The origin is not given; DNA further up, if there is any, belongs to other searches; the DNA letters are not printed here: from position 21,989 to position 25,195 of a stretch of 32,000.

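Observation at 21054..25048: Coupled SprT-like protease and MrfA-type helicase/DUF1998/DEDDh-exonuclease: a two-gene module of unassigned function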

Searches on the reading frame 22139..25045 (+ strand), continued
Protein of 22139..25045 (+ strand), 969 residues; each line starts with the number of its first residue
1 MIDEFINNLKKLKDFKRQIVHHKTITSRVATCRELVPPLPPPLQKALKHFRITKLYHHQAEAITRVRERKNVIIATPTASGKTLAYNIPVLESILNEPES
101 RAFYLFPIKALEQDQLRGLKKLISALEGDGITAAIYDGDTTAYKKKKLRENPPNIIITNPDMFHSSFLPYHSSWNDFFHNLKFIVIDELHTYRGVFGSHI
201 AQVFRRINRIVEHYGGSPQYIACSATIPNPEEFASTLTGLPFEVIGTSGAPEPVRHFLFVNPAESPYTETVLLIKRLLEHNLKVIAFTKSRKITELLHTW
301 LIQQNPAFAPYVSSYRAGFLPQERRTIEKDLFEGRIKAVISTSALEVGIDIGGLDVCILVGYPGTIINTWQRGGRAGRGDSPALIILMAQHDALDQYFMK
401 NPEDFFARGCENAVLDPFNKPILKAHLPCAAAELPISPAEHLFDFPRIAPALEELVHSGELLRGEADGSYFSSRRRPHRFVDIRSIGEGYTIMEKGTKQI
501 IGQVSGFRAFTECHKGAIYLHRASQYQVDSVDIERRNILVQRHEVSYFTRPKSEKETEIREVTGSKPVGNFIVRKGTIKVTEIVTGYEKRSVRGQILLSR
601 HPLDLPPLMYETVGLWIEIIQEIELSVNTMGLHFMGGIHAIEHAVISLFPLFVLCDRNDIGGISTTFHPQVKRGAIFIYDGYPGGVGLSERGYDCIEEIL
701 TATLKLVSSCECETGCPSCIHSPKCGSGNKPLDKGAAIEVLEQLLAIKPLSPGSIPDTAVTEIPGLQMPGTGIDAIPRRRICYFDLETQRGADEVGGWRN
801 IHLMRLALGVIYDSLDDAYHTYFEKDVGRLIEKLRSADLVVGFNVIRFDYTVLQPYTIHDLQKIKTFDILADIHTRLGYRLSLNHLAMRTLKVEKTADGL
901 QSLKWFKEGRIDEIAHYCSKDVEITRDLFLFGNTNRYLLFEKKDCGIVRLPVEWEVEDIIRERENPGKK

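Call 19: find_homologous_proteins(query=window:22139-25045:+, max_evalue=1e-20)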
Query window:22139-25045:+ (969 aa): 7998 proteins with E <= 1e-20 among 8000 candidates; the best 120 are listed.
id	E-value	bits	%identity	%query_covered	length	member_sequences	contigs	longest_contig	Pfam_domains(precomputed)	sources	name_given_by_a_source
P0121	0.0e+0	2250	100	100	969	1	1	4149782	PF00270.36,PF09369.16,PF00271.38,PF22982.4,PF04851.22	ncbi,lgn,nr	ncbi:MAG: DEAD/DEAH box helicase [Candidatus Scalindua sp.]|nr:DEAD/DEAH box helicase [Candidatus Sc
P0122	0.0e+0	2147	95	100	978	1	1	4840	PF00270.36,PF09369.16,PF00271.38,PF22982.4,PF04851.22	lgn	-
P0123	0.0e+0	1981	87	100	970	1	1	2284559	PF00270.36,PF09369.16,PF00271.38,PF22982.4,PF04851.22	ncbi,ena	-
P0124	0.0e+0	1885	83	100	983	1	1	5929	PF00270.36,PF09369.16,PF00271.38,PF22982.4,PF04851.22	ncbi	-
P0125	0.0e+0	1874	86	96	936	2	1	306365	PF00270.36,PF01612.27,PF09369.16,PF00271.38,PF22982.4,PF04851.22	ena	-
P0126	0.0e+0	1563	69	99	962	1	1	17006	PF00270.36,PF01612.27,PF09369.16,PF13482.13,PF00271.38,PF22982.4,PF04851.22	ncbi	-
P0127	0.0e+0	1514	67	99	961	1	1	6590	PF00270.36,PF01612.27,PF09369.16,PF13482.13,PF00271.38,PF22982.4,PF04851.22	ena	-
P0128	0.0e+0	1434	89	71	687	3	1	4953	PF00270.36,PF09369.16,PF00271.38,PF22982.4,PF04851.22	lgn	-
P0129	0.0e+0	1287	59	99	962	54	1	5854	PF00270.36,PF09369.16,PF13482.13,PF00271.38,PF22982.4,PF04851.22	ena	-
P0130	0.0e+0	1285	75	75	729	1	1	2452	PF09369.16,PF00271.38,PF22982.4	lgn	-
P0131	0.0e+0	1272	58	99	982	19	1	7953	PF00270.36,PF09369.16,PF00271.38,PF22982.4,PF04851.22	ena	-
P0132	0.0e+0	1267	58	99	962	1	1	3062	PF00270.36,PF09369.16,PF13482.13,PF00271.38,PF22982.4,PF04851.22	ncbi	-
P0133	0.0e+0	1266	57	99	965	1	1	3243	PF00270.36,PF09369.16,PF00271.38,PF22982.4,PF04851.22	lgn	-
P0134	0.0e+0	1255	56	100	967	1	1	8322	PF00270.36,PF09369.16,PF00271.38,PF22982.4,PF04851.22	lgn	-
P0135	0.0e+0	1254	58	99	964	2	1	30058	PF00270.36,PF09369.16,PF13482.13,PF00271.38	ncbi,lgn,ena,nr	ncbi:DEAD/DEAH box helicase [candidate division KSB1 bacterium]|nr:DEAD/DEAH box helicase [candidate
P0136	0.0e+0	1254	57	99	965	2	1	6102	PF00270.36,PF09369.16,PF00271.38,PF22982.4,PF04851.22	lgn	-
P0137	0.0e+0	1235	56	99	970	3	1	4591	PF00270.36,PF09369.16,PF00271.38,PF22982.4,PF04851.22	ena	-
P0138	0.0e+0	1230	57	99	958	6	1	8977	PF00270.36,PF09369.16,PF00271.38,PF22982.4,PF04851.22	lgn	-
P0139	0.0e+0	1230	56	99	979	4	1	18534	PF00270.36,PF01612.27,PF09369.16,PF13482.13,PF00271.38,PF22982.4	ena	-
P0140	0.0e+0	1225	56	99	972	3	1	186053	PF00270.36,PF09369.16,PF13482.13,PF00271.38,PF22982.4,PF04851.22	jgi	-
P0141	0.0e+0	1213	56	99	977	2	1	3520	PF00270.36,PF09369.16,PF13482.13,PF00271.38,PF22982.4,PF04851.22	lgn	-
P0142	0.0e+0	1212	56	99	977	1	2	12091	PF00270.36,PF09369.16,PF13482.13,PF00271.38,PF22982.4,PF04851.22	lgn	-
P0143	0.0e+0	1211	56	99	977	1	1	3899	PF00270.36,PF09369.16,PF13482.13,PF00271.38,PF22982.4,PF04851.22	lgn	-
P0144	0.0e+0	1210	56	99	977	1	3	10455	PF00270.36,PF09369.16,PF13482.13,PF00271.38,PF22982.4,PF04851.22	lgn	-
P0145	0.0e+0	1210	55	99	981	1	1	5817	PF00270.36,PF09369.16,PF13482.13,PF00271.38,PF22982.4,PF04851.22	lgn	-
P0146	0.0e+0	1207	54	100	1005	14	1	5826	PF00270.36,PF09369.16,PF13482.13,PF00271.38,PF22982.4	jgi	-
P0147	0.0e+0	1206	55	99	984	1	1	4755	PF00270.36,PF09369.16,PF13482.13,PF00271.38,PF22982.4,PF04851.22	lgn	-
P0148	0.0e+0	1206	55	99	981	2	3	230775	PF00270.36,PF01612.27,PF09369.16,PF13482.13,PF00271.38,PF22982.4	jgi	-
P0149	0.0e+0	1202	55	99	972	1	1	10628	PF00270.36,PF09369.16,PF13482.13,PF00271.38,PF22982.4,PF04851.22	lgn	-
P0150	0.0e+0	1202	55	99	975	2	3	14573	PF00270.36,PF09369.16,PF13482.13,PF00271.38,PF22982.4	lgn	-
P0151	0.0e+0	1201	55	99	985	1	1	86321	PF00270.36,PF01612.27,PF09369.16,PF00271.38,PF22982.4,PF04851.22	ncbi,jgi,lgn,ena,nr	ncbi:MAG: DEAD/DEAH box helicase [Proteobacteria bacterium]|nr:DEAD/DEAH box helicase [Pseudomonadot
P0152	0.0e+0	1200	55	99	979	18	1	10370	PF00270.36,PF09369.16,PF13482.13,PF00271.38,PF22982.4,PF04851.22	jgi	-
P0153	0.0e+0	1200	54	99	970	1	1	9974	PF00270.36,PF09369.16,PF13482.13,PF00271.38,PF22982.4,PF04851.22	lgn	-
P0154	0.0e+0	1200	54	99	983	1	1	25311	PF00270.36,PF09369.16,PF00271.38,PF22982.4,PF04851.22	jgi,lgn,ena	-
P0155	0.0e+0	1199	55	99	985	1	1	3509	PF00270.36,PF01612.27,PF09369.16,PF00271.38,PF22982.4,PF04851.22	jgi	jgi:DEAD/DEAH box helicase domain-containing protein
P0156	0.0e+0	1199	54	99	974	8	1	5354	PF00270.36,PF09369.16,PF13482.13,PF00271.38,PF22982.4,PF04851.22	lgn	-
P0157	0.0e+0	1198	54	99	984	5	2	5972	PF00270.36,PF09369.16,PF13482.13,PF00271.38,PF22982.4,PF04851.22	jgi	-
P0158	0.0e+0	1198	55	99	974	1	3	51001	PF00270.36,PF09369.16,PF13482.13,PF00271.38,PF22982.4,PF04851.22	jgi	jgi:DEAD/DEAH box helicase domain-containing protein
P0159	0.0e+0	1197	54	99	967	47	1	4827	PF00270.36,PF09369.16,PF00271.38,PF22982.4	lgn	-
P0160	0.0e+0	1197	54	100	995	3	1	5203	PF00270.36,PF09369.16,PF13482.13,PF00271.38,PF22982.4,PF04851.22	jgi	jgi:DEAD/DEAH box helicase domain-containing protein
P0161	0.0e+0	1196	55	99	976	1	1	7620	PF00270.36,PF09369.16,PF13482.13,PF00271.38,PF22982.4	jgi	jgi:DEAD/DEAH box helicase domain-containing protein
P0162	0.0e+0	1196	54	99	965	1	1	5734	PF00270.36,PF09369.16,PF00271.38,PF22982.4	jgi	-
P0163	0.0e+0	1196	55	99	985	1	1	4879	PF00270.36,PF01612.27,PF09369.16,PF00271.38,PF22982.4,PF04851.22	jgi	jgi:DEAD/DEAH box helicase domain-containing protein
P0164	0.0e+0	1195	54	99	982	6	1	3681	PF00270.36,PF09369.16,PF00271.38,PF22982.4,PF04851.22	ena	-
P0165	0.0e+0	1195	54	99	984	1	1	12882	PF00270.36,PF09369.16,PF00271.38,PF22982.4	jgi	jgi:DEAD/DEAH box helicase domain-containing protein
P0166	0.0e+0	1194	53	99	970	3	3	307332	PF00270.36,PF09369.16,PF13482.13,PF00271.38,PF22982.4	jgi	jgi:DEAD/DEAH box helicase domain-containing protein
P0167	0.0e+0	1194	55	99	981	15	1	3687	PF00270.36,PF01612.27,PF09369.16,PF13482.13,PF00271.38,PF22982.4,PF04851.22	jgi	jgi:DEAD/DEAH box helicase domain-containing protein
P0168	0.0e+0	1194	55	99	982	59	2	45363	PF00270.36,PF01612.27,PF09369.16,PF00271.38,PF22982.4,PF04851.22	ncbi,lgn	-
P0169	0.0e+0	1193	55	99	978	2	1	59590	PF00270.36,PF09369.16,PF13482.13,PF00271.38,PF22982.4,PF04851.22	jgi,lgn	-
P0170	0.0e+0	1192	54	99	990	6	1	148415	PF00270.36,PF09369.16,PF13482.13,PF00271.38,PF22982.4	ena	-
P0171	0.0e+0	1192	55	99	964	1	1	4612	PF00270.36,PF09369.16,PF13482.13,PF00271.38,PF22982.4,PF04851.22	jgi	jgi:DEAD/DEAH box helicase domain-containing protein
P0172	0.0e+0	1192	54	99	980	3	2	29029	PF00270.36,PF09369.16,PF13482.13,PF00271.38,PF22982.4,PF04851.22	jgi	jgi:DEAD/DEAH box helicase domain-containing protein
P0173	0.0e+0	1191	54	99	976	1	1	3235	PF00270.36,PF09369.16,PF00271.38,PF22982.4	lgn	-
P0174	0.0e+0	1191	54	99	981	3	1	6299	PF00270.36,PF09369.16,PF13482.13,PF00271.38,PF22982.4,PF04851.22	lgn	-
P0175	0.0e+0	1190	54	99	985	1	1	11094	PF00270.36,PF09369.16,PF13482.13,PF00271.38,PF22982.4,PF04851.22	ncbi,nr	ncbi:MAG: DEAD/DEAH box helicase [Syntrophaceae bacterium]|nr:DEAD/DEAH box helicase [Syntrophaceae 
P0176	0.0e+0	1190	55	99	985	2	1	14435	PF00270.36,PF01612.27,PF09369.16,PF00271.38,PF22982.4,PF04851.22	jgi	-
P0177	0.0e+0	1189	54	99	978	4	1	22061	PF00270.36,PF09369.16,PF13482.13,PF00271.38,PF22982.4,PF04851.22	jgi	jgi:DEAD/DEAH box helicase domain-containing protein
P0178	0.0e+0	1189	54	99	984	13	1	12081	PF00270.36,PF09369.16,PF13482.13,PF00271.38,PF22982.4,PF04851.22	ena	-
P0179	0.0e+0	1189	54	99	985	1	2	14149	PF00270.36,PF09369.16,PF13482.13,PF00271.38,PF22982.4,PF04851.22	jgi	jgi:DEAD/DEAH box helicase domain-containing protein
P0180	0.0e+0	1189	54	100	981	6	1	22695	PF00270.36,PF01612.27,PF09369.16,PF13482.13,PF00271.38,PF22982.4,PF04851.22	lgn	-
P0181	0.0e+0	1188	55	99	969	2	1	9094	PF00270.36,PF09369.16,PF13482.13,PF00271.38,PF22982.4,PF04851.22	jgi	jgi:DEAD/DEAH box helicase domain-containing protein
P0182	0.0e+0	1188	55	99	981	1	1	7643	PF00270.36,PF01612.27,PF09369.16,PF13482.13,PF00271.38,PF22982.4,PF04851.22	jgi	jgi:DEAD/DEAH box helicase domain-containing protein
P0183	0.0e+0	1187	54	99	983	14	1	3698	PF00270.36,PF01612.27,PF09369.16,PF13482.13,PF00271.38,PF22982.4,PF04851.22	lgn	-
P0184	0.0e+0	1187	54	98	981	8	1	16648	PF00270.36,PF09369.16,PF13482.13,PF00271.38,PF22982.4,PF04851.22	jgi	-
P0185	0.0e+0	1187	54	99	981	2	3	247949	PF00270.36,PF09369.16,PF13482.13,PF00271.38,PF22982.4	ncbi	-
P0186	0.0e+0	1186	53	99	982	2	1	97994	PF00270.36,PF09369.16,PF13482.13,PF00271.38,PF22982.4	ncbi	-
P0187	0.0e+0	1185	54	99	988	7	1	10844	PF00270.36,PF01612.27,PF09369.16,PF13482.13,PF00271.38,PF22982.4,PF04851.22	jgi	jgi:DEAD/DEAH box helicase domain-containing protein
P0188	0.0e+0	1184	54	99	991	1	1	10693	PF00270.36,PF09369.16,PF13482.13,PF00271.38,PF22982.4,PF04851.22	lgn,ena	-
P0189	0.0e+0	1184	54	98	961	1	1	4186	PF00270.36,PF09369.16,PF13482.13,PF00271.38,PF22982.4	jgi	-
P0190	0.0e+0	1184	54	98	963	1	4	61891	PF00270.36,PF09369.16,PF13482.13,PF00271.38,PF22982.4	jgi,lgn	-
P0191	0.0e+0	1183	54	99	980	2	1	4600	PF00270.36,PF01612.27,PF09369.16,PF13482.13,PF00271.38,PF22982.4,PF04851.22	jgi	jgi:DEAD/DEAH box helicase domain-containing protein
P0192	0.0e+0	1182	53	100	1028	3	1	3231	PF00270.36,PF09369.16,PF13482.13,PF00271.38,PF22982.4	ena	-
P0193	0.0e+0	1182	53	99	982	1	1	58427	PF00270.36,PF09369.16,PF13482.13,PF00271.38,PF22982.4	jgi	jgi:DEAD/DEAH box helicase domain-containing protein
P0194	0.0e+0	1180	54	99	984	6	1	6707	PF00270.36,PF09369.16,PF13482.13,PF00271.38,PF22982.4,PF04851.22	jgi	jgi:DEAD/DEAH box helicase domain-containing protein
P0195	0.0e+0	1180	53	99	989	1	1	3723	PF00270.36,PF09369.16,PF13482.13,PF00271.38,PF22982.4,PF04851.22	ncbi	-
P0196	0.0e+0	1179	54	99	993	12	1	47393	PF00270.36,PF09369.16,PF13482.13,PF00271.38,PF22982.4,PF04851.22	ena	-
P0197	0.0e+0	1179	55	99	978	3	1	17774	PF00270.36,PF09369.16,PF13482.13,PF00271.38,PF22982.4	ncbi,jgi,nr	ncbi:MAG: DUF1998 domain-containing protein [Deltaproteobacteria bacterium]|nr:DUF1998 domain-contai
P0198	0.0e+0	1179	54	99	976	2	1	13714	PF00270.36,PF01612.27,PF09369.16,PF13482.13,PF00271.38,PF22982.4,PF04851.22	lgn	-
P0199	0.0e+0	1179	54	99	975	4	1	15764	PF00270.36,PF09369.16,PF13482.13,PF00271.38,PF22982.4,PF04851.22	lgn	-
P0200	0.0e+0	1178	53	99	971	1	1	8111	PF00270.36,PF09369.16,PF00271.38,PF22982.4,PF04851.22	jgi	jgi:DEAD/DEAH box helicase domain-containing protein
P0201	0.0e+0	1178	54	99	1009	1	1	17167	PF00270.36,PF09369.16,PF13482.13,PF00271.38,PF22982.4,PF04851.22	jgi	jgi:DEAD/DEAH box helicase domain-containing protein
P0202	0.0e+0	1177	54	99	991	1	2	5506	PF00270.36,PF09369.16,PF13482.13,PF00271.38,PF22982.4,PF04851.22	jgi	jgi:DEAD/DEAH box helicase domain-containing protein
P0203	0.0e+0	1175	56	95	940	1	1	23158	PF00270.36,PF01612.27,PF09369.16,PF00271.38,PF22982.4,PF04851.22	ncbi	-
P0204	0.0e+0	1175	53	99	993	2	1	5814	PF00270.36,PF01612.27,PF09369.16,PF13482.13,PF00271.38,PF22982.4,PF04851.22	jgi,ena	-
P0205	0.0e+0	1175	54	99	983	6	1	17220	PF00270.36,PF01612.27,PF09369.16,PF00271.38,PF22982.4,PF04851.22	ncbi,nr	ncbi:MAG: DEAD/DEAH box helicase [Deltaproteobacteria bacterium]|nr:DEAD/DEAH box helicase [Deltapro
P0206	0.0e+0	1175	54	99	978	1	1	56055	PF00270.36,PF09369.16,PF00271.38,PF22982.4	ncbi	-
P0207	0.0e+0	1174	53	99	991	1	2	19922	PF00270.36,PF09369.16,PF13482.13,PF00271.38,PF22982.4,PF04851.22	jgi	jgi:DEAD/DEAH box helicase domain-containing protein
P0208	0.0e+0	1174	54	99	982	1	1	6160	PF00270.36,PF09369.16,PF13482.13,PF00271.38,PF22982.4,PF04851.22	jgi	jgi:DEAD/DEAH box helicase domain-containing protein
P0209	0.0e+0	1174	54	99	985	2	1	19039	PF00270.36,PF09369.16,PF13482.13,PF00271.38,PF22982.4,PF04851.22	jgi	jgi:DEAD/DEAH box helicase domain-containing protein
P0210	0.0e+0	1174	54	99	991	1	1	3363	PF00270.36,PF09369.16,PF13482.13,PF00271.38,PF22982.4,PF04851.22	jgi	jgi:DEAD/DEAH box helicase domain-containing protein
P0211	0.0e+0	1173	53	99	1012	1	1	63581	PF00270.36,PF09369.16,PF13482.13,PF00271.38,PF22982.4,PF04851.22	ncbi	-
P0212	0.0e+0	1173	55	99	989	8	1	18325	PF00270.36,PF09369.16,PF00271.38,PF22982.4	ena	-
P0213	0.0e+0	1173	54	99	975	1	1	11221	PF00270.36,PF01612.27,PF09369.16,PF13482.13,PF00271.38,PF22982.4,PF04851.22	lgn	-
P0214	0.0e+0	1173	54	99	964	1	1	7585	PF00270.36,PF09369.16,PF00271.38,PF22982.4,PF04851.22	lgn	-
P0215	0.0e+0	1172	54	99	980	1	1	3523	PF00270.36,PF09369.16,PF13482.13,PF00271.38,PF22982.4,PF04851.22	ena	-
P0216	0.0e+0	1172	54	99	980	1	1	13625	PF00270.36,PF09369.16,PF13482.13,PF00271.38,PF22982.4,PF04851.22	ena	-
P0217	0.0e+0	1172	54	99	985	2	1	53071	PF00270.36,PF09369.16,PF13482.13,PF00271.38,PF22982.4,PF04851.22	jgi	jgi:DEAD/DEAH box helicase domain-containing protein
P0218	0.0e+0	1172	56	95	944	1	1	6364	PF00270.36,PF01612.27,PF09369.16,PF00271.38,PF22982.4,PF04851.22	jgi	-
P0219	0.0e+0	1172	54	99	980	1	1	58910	PF00270.36,PF09369.16,PF13482.13,PF00271.38,PF22982.4,PF04851.22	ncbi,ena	-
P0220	0.0e+0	1171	54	99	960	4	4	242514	PF00270.36,PF09369.16,PF13482.13,PF00271.38,PF22982.4,PF04851.22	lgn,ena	-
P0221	0.0e+0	1171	54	99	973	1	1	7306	PF00270.36,PF09369.16,PF13482.13,PF00271.38,PF22982.4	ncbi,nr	ncbi:MAG: DEAD/DEAH box helicase [Deltaproteobacteria bacterium]|nr:DEAD/DEAH box helicase [Deltapro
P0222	0.0e+0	1170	54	99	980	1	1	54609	PF00270.36,PF09369.16,PF13482.13,PF00271.38,PF22982.4,PF04851.22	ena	-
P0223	0.0e+0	1170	55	99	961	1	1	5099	PF00270.36,PF09369.16,PF00271.38,PF22982.4,PF04851.22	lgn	-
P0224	0.0e+0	1170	53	100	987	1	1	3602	PF00270.36,PF01612.27,PF09369.16,PF13482.13,PF00271.38,PF22982.4,PF04851.22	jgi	jgi:DEAD/DEAH box helicase domain-containing protein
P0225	0.0e+0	1169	54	99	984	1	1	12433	PF00270.36,PF09369.16,PF13482.13,PF00271.38,PF22982.4,PF04851.22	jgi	-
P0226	0.0e+0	1169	54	100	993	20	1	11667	PF00270.36,PF09369.16,PF13482.13,PF00271.38,PF22982.4,PF04851.22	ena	-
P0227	0.0e+0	1169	56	77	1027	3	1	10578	PF00270.36,PF09369.16,PF13482.13,PF00271.38,PF22982.4,PF04851.22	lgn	-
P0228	0.0e+0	1168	54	98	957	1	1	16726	PF00270.36,PF09369.16,PF13482.13,PF00271.38,PF22982.4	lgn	-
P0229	0.0e+0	1167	53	99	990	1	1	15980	PF00270.36,PF09369.16,PF13482.13,PF00271.38,PF22982.4,PF04851.22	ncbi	-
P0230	0.0e+0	1167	52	98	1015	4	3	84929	PF00270.36,PF09369.16,PF13482.13,PF00271.38,PF22982.4,PF04851.22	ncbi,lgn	-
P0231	0.0e+0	1167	54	99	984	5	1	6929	PF00270.36,PF09369.16,PF13482.13,PF00271.38,PF22982.4,PF04851.22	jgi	jgi:DEAD/DEAH box helicase domain-containing protein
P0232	0.0e+0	1167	53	99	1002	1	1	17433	PF00270.36,PF09369.16,PF13482.13,PF00271.38,PF22982.4,PF04851.22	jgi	jgi:DEAD/DEAH box helicase domain-containing protein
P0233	0.0e+0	1167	53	99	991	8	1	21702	PF00270.36,PF09369.16,PF13482.13,PF00271.38,PF22982.4,PF04851.22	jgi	jgi:DEAD/DEAH box helicase domain-containing protein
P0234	0.0e+0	1167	53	99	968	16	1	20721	PF00270.36,PF09369.16,PF00271.38,PF22982.4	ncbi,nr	ncbi:MAG: DEAD/DEAH box helicase [bacterium]|nr:DEAD/DEAH box helicase [bacterium]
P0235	0.0e+0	1166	53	99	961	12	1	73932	PF00270.36,PF09369.16,PF00271.38,PF22982.4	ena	-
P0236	0.0e+0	1166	55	96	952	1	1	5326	PF00270.36,PF01612.27,PF09369.16,PF00271.38,PF22982.4,PF04851.22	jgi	-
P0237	0.0e+0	1166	55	98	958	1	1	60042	PF00270.36,PF09369.16,PF00271.38,PF22982.4,PF04851.22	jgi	jgi:DEAD/DEAH box helicase domain-containing protein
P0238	0.0e+0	1163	53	99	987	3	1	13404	PF00270.36,PF09369.16,PF13482.13,PF00271.38,PF22982.4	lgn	-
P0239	0.0e+0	1163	54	99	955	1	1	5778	PF00270.36,PF09369.16,PF00271.38,PF22982.4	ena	-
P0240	0.0e+0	1163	53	99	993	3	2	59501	PF00270.36,PF09369.16,PF00271.38,PF22982.4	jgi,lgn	-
